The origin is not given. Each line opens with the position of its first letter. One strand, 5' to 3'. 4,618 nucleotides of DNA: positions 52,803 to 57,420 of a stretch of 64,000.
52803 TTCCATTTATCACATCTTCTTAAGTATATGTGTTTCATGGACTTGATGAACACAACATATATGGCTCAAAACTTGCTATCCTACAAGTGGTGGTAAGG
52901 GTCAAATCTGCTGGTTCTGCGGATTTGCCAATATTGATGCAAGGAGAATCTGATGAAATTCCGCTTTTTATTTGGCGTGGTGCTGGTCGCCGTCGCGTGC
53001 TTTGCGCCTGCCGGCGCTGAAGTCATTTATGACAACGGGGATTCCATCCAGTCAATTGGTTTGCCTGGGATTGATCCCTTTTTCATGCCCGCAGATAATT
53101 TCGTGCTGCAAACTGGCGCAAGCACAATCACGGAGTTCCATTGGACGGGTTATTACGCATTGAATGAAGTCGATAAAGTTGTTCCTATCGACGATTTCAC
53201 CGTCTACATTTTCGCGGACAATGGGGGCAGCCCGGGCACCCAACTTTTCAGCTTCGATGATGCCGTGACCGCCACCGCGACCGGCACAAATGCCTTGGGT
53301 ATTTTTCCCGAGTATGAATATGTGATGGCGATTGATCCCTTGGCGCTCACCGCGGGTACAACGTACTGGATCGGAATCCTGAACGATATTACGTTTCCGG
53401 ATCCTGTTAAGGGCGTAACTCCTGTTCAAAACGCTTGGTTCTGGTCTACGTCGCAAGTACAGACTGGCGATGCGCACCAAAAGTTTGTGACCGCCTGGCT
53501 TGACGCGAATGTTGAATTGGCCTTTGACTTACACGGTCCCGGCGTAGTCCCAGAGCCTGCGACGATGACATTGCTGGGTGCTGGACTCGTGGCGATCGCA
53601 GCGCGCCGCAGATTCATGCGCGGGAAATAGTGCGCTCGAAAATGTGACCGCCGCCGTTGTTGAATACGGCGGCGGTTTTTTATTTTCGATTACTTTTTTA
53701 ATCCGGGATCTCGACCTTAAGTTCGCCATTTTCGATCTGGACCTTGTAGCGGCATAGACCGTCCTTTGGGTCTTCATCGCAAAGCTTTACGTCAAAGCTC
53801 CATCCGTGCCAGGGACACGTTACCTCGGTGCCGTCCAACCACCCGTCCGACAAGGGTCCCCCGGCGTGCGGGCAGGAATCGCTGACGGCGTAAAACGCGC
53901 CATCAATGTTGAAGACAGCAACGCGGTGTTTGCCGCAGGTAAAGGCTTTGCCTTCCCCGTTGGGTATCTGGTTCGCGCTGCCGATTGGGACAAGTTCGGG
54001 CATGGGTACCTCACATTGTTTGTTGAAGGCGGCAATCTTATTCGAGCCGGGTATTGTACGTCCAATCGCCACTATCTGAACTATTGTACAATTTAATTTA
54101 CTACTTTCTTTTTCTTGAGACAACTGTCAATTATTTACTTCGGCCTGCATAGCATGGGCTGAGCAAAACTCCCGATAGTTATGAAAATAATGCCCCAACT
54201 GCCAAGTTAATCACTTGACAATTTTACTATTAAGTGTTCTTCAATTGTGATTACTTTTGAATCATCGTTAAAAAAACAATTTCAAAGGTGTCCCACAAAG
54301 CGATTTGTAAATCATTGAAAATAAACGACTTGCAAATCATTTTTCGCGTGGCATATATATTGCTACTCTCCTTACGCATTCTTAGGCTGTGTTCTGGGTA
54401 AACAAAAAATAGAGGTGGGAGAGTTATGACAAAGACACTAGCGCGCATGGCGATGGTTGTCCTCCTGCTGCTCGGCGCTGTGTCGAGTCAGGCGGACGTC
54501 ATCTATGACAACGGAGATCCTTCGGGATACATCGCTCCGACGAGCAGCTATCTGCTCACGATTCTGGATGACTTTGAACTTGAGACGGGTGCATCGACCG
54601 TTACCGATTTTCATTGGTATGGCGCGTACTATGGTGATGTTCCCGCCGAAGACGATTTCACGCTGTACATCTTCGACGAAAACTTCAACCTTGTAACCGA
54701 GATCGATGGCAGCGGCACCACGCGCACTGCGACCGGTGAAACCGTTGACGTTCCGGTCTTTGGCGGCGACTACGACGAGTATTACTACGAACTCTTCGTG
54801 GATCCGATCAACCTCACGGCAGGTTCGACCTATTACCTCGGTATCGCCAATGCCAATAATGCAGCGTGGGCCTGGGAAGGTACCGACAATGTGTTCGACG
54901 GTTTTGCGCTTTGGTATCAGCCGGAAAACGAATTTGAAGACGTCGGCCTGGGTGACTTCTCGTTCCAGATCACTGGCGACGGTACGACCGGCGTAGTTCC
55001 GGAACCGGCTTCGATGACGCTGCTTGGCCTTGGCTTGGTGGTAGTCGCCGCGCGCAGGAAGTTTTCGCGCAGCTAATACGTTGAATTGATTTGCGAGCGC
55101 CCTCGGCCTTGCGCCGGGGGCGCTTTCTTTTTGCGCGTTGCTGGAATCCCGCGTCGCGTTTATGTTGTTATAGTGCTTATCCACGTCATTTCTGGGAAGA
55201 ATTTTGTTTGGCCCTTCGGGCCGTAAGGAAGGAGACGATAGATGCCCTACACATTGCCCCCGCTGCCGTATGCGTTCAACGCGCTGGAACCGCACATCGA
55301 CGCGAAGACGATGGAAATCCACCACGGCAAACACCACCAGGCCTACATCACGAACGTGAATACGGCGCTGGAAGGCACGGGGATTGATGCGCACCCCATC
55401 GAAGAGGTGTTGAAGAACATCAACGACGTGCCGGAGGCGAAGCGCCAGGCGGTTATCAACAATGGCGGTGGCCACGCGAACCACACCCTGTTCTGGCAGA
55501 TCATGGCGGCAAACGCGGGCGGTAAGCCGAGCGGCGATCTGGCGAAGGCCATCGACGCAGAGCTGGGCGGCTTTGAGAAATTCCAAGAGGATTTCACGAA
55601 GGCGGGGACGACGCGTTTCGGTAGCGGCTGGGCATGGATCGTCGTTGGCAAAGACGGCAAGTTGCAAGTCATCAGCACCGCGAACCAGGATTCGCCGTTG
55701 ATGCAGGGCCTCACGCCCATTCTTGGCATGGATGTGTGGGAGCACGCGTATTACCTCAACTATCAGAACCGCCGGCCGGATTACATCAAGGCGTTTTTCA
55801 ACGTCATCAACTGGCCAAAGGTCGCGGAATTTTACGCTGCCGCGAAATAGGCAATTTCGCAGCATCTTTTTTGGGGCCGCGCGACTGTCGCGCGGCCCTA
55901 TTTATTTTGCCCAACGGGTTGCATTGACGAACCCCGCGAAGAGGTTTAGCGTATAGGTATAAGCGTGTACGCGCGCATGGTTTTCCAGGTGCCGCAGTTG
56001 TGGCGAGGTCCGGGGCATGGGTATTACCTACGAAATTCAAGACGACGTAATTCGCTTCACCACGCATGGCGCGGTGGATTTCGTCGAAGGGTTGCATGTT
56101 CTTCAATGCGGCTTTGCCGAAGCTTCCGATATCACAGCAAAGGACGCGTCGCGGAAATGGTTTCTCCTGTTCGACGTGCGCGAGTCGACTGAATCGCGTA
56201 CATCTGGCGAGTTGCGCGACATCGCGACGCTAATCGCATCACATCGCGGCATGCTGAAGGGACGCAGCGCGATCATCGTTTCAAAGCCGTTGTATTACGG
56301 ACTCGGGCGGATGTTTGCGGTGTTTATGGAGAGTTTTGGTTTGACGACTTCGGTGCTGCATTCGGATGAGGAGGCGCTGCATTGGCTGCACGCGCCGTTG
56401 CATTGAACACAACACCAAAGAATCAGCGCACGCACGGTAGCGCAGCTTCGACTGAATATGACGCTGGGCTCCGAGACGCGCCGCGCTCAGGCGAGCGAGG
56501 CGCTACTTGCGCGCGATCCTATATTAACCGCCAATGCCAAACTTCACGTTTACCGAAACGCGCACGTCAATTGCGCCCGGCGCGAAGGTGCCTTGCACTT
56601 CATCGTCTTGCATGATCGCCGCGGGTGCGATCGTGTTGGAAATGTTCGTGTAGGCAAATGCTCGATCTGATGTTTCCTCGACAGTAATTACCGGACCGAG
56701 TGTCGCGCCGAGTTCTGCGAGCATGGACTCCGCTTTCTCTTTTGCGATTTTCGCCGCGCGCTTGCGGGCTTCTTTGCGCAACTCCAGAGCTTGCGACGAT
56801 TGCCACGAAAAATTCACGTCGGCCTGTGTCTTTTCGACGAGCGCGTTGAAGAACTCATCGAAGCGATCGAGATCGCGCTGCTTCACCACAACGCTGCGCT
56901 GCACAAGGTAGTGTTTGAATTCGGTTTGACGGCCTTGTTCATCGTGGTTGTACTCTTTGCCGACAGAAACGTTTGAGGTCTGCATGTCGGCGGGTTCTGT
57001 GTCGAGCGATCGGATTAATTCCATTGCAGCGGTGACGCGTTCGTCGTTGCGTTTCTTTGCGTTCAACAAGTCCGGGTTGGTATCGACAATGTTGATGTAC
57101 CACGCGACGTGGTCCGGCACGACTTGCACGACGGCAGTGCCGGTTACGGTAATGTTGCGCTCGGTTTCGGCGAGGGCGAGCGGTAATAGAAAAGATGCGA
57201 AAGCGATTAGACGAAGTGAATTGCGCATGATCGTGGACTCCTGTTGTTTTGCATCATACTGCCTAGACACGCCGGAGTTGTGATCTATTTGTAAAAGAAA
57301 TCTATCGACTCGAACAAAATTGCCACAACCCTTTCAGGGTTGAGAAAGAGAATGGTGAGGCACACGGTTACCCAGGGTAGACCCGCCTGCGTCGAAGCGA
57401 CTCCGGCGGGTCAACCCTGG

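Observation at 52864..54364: Sigma-54 promoters in front of two paralogous PEP-CTERM genes, plus a sensor-type sigma-54 activator in the window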

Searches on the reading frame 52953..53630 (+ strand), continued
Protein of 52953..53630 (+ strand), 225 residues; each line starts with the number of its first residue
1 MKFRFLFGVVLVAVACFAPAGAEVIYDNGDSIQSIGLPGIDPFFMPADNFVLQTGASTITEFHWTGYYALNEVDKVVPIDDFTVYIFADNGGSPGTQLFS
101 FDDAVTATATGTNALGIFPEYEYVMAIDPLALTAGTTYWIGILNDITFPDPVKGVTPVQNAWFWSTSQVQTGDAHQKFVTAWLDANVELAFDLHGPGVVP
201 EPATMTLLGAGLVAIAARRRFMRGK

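Call 85: fold_search(model_id=the predicted structure, library=pdb)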
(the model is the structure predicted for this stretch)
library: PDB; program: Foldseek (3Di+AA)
matches with E <= 10: 1407; with E <= 0.001: 0
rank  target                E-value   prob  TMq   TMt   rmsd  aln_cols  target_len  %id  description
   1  9d93_Pa               2.2e-03  1.00  0.41  0.18   9.1       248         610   11  Mycobacteriophage Bxb1 tail tip - Composite map and model (released 2024-09-25)
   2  8xcg_J                4.2e-03  0.54  0.20  0.10  16.9       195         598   12  Tail tip complex of bacteriophage lambda in the open state (released 2024-05-01)
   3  7toh_A                1.1e-02  0.80  0.25  0.17  11.1       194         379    8  Crystal structure of carbohydrate esterase PbeAcXE, in complex with MeGlcpA-Xylp (released 2022-04-13)
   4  2wo1_A                1.3e-02  0.75  0.28  0.33  10.1       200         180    8  Crystal Structure of the EphA4 Ligand Binding Domain (released 2009-10-27)
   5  3fl7                  1.4e-02  0.35  0.24  0.14  19.0       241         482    9  Crystal structure of the human ephrin A2 ectodomain (released 2009-01-27)
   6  3hwj_B                1.7e-02  0.90  0.29  0.39   9.3       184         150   11  Crystal structure of the second PHR domain of Mouse Myc-binding protein 2 (MYCBP-2) (released 2009-07-21)
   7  7tog                  1.8e-02  0.87  0.29  0.19  10.8       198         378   10  Crystal structure of carbohydrate esterase PbeAcXE, apoenzyme (released 2022-04-13)
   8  3ckh_B                2.2e-02  0.91  0.29  0.36   6.3       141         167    9  Crystal structure of Eph A4 receptor (released 2008-09-23)
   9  9i8j_A                2.2e-02  0.47  0.22  0.17  17.2       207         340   13  AB Spike of RHDV mutant N15 (released 2025-12-03)
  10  3nru_A                2.3e-02  0.66  0.25  0.32  11.2       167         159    8  Ligand binding domain of EPHA7 (released 2010-12-08)
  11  9cy8_A                2.4e-02  0.41  0.23  0.28  11.5       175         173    6  Constrained b-hairpins targeting the EphA4 ligand binding domain (released 2024-12-25)
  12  1nuk                  2.7e-02  0.60  0.25  0.31  11.2       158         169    8  CRYSTAL STRUCTURE OF THE LIGAND-BINDING DOMAIN OF THE EPHB2 RECEPTOR TYROSINE KINASE (released 1999-10-13)
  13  2jec_A                3.0e-02  0.11  0.12  0.11  16.2       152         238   12  crystal structure of recombinant DiocleA grandiflora lectin mutant E123A-H131N-K132Q complexed witH 5-bromo-4-chloro-3 (released 2007-10-30)
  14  9pr8_A                3.3e-02  0.38  0.21  0.11  14.6       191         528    9  Crystal Structure of the Clostridiodes difficile CspC-CspA heterodimer. (released 2026-01-21)
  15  9l9p_S                3.3e-02  0.38  0.22  0.08  16.2       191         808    9  Cryo-EM structure of bacteriophage T1 tail tip complex (released 2025-03-12)
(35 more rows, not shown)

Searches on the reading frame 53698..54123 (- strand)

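Call 6: search_protein_families(library=pfam, proteins=[window:53698-54123:-], max_evalue=0.01)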
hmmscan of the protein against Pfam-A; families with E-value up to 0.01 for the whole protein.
window:53698-54123:- (141 aa): 3 families
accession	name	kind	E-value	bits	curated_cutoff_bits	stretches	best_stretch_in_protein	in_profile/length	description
PF00355.32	Rieske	-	9e-19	67.6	20.3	1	45-113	3-71/88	Rieske [2Fe-2S] domain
PF13806.12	Rieske_2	-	2.2e-09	37.6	27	1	45-138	3-104/104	Rieske-like [2Fe-2S] domain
PF22543.2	Rieske_4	-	3e-05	24.7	28.4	1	47-110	3-70/119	Soluble Rieske-type ferredoxin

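Call 7: search_protein_families(library=ncbifam, proteins=[window:53698-54123:-], max_evalue=0.01)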
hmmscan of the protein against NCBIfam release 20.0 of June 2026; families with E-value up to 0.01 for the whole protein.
window:53698-54123:- (141 aa): 7 families
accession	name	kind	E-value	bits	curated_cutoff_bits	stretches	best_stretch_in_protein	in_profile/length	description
NF007422.0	PRK09965.1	equivalog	3.4e-18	65.6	113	1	50-140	9-101/106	bifunctional 3-phenylpropionate/cinnamic acid dioxygenase ferredoxin subunit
NF042948.2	3PPDioc_HcaC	equivalog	1.8e-15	57.1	150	1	47-140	6-103/105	3-phenylpropionate/cinnamic acid dioxygenase ferredoxin subunit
TIGR02378.1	nirD_assim_sml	equivalog_domain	2e-14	53.6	74.65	1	46-138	4-104/105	nitrite reductase small subunit NirD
NF041683.1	ant_diox_AndAb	equivalog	2e-12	47.2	150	1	46-138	4-99/100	anthranilate 1,2-dioxygenase ferredoxin subunit AndAb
NF052579.1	BetMthstMoxSdmAMthl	equivalog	1.3e-08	34.2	600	1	54-112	28-87/351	4beta-methylsterol monooxygenase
TIGR02377.1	MocE_fam_FeS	subfamily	2.1e-06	27.7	136.15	1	57-139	15-101/101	MocE family 2Fe-2S type ferredoxin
TIGR03229.1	benzo_1_2_benA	equivalog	0.0077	15.1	780.95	1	52-112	47-110/433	benzoate 1,2-dioxygenase large subunit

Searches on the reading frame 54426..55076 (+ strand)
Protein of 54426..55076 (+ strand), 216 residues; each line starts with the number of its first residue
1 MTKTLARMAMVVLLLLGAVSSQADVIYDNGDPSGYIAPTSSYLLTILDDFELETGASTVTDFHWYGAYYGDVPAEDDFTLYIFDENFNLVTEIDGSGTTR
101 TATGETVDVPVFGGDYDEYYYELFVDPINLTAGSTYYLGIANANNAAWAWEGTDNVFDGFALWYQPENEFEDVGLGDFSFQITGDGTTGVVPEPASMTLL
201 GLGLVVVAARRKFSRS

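Call 6: search_protein_families(library=pfam, proteins=[window:54426-55076:+], max_evalue=0.01)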
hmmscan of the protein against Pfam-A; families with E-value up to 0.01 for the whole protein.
window:54426-55076:+ (216 aa): 1 family
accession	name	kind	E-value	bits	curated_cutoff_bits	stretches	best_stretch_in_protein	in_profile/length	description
PF07589.16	PEP-CTERM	-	3.6e-07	30.4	20.7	1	191-212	2-24/24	PEP-CTERM motif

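Call 7: search_protein_families(library=ncbifam, proteins=[window:54426-55076:+], max_evalue=0.01)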
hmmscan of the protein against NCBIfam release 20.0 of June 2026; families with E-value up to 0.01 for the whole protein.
window:54426-55076:+ (216 aa): 11 families
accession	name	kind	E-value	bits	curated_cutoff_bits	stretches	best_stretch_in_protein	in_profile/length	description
NF033554.9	floc_PepA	equivalog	6.3e-07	29.5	80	1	35-212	85-258/261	flocculation-associated PEP-CTERM protein PepA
NF038125.1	PEP_CTERM_THxN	subfamily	3.3e-06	26.9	85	1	163-212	201-244/246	THxN family PEP-CTERM protein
NF038129.1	PEP_NF038129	equivalog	0.0002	21.2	65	1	133-211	118-191/194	NF038129 family PEP-CTERM protein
NF038120.1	PEP_CTERM_QFxxD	subfamily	0.0003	20.7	80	1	190-212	192-214/215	NF038120 family PEP-CTERM protein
NF041538.1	PEP_EDSA_1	subfamily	0.00042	20.1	100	1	189-211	283-306/307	EDSAP-1 family PEP-CTERM protein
NF041927.1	Xrt_dep_XDP1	equivalog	0.00061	19.8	125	1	180-212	208-241/242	exosortase-dependent surface protein XDP1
NF038126.1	PEP_CTERM_FxDxF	subfamily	0.0013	19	50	1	184-212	135-165/165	FxDxF family PEP-CTERM protein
NF038118.1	PEP_CTERM_CCXG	equivalog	0.0016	18.2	90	1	185-213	170-198/199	CCXG family PEP-CTERM protein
TIGR02595.1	PEP_CTERM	domain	0.0018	19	16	1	191-213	1-23/24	PEP-CTERM sorting domain-containing protein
NF035944.1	PEPxxWA-CTERM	domain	0.0029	17.5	35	1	191-212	1-24/24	PEPxxWA-CTERM sorting domain-containing protein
NF033947.0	PEP-cistern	hypoth_equivalog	0.0043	16.8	60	1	157-212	140-194/195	cistern family PEP-CTERM protein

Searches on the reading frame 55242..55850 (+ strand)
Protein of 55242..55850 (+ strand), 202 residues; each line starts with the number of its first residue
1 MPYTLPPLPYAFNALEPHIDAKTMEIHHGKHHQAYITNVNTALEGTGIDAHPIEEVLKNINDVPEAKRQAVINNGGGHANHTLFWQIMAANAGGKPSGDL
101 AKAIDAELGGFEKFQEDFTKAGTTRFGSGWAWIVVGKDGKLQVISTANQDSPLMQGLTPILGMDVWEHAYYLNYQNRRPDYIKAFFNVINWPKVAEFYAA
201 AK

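Call 6: search_protein_families(library=pfam, proteins=[window:55242-55850:+], max_evalue=0.01)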
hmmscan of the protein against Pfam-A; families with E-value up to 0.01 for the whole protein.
window:55242-55850:+ (202 aa): 2 families
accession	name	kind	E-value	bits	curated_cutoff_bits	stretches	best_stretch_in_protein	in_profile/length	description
PF02777.23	Sod_Fe_C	-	9.8e-42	141.6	20.9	1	96-196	1-101/102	Iron/manganese superoxide dismutases, C-terminal domain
PF00081.27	Sod_Fe_N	-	7.3e-32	110.1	27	1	3-89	2-82/82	Iron/manganese superoxide dismutases, alpha-hairpin domain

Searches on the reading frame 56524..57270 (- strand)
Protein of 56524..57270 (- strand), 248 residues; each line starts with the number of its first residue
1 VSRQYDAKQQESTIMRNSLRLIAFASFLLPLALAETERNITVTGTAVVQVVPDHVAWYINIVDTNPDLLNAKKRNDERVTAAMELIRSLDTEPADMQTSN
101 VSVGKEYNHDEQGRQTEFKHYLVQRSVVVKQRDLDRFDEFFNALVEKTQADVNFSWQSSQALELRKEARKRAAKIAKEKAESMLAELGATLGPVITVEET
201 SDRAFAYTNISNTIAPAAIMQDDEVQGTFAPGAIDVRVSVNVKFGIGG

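Call 6: search_protein_families(library=pfam, proteins=[window:56524-57270:-], max_evalue=0.01)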
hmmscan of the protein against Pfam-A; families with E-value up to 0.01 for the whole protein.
window:56524-57270:- (248 aa): 1 family
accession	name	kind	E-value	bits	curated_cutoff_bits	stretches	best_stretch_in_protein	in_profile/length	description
PF04402.19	SIMPL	-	1.4e-37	130.4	25.2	1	40-244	1-205/205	Protein of unknown function (DUF541)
